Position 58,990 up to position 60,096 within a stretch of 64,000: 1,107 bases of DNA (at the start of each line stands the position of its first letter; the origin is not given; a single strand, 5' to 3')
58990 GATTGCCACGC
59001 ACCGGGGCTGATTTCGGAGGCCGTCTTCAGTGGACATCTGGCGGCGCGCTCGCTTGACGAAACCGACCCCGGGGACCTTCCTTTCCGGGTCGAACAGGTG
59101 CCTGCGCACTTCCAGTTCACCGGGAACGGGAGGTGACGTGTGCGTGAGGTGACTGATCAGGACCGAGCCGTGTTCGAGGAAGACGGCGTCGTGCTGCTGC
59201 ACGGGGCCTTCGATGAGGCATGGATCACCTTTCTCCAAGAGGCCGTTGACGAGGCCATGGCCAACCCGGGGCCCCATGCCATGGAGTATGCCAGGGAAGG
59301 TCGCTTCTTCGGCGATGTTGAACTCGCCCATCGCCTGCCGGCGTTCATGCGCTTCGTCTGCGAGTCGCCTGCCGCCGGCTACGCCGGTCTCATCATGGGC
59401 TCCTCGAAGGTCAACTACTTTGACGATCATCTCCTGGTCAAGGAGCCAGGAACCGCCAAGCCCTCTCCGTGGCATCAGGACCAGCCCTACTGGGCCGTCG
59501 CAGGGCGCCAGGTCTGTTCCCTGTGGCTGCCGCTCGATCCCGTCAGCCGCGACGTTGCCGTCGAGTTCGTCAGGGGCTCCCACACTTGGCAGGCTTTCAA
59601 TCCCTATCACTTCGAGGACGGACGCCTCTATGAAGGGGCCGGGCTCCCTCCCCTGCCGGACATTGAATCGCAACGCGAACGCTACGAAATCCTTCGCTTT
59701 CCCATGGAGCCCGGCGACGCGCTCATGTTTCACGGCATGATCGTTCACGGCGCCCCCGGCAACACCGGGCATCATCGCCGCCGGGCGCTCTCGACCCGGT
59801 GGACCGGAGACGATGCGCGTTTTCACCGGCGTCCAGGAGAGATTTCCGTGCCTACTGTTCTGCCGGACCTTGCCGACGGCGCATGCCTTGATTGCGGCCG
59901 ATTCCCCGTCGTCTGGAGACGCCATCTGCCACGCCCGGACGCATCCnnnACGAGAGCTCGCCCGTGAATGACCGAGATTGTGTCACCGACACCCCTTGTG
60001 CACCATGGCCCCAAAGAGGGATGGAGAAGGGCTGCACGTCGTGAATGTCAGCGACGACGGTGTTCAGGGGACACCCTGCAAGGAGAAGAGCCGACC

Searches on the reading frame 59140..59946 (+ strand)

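Call 56: search_protein_families(library=pfam, proteins=[window:59140-59946:+], max_evalue=0.00001)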
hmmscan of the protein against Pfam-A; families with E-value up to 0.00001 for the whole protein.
window:59140-59946:+ (269 aa): 1 family
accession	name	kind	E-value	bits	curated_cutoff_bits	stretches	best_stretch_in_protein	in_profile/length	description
PF05721.19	PhyH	-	2.7e-30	106.7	22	1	12-216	1-213/213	Phytanoyl-CoA dioxygenase (PhyH)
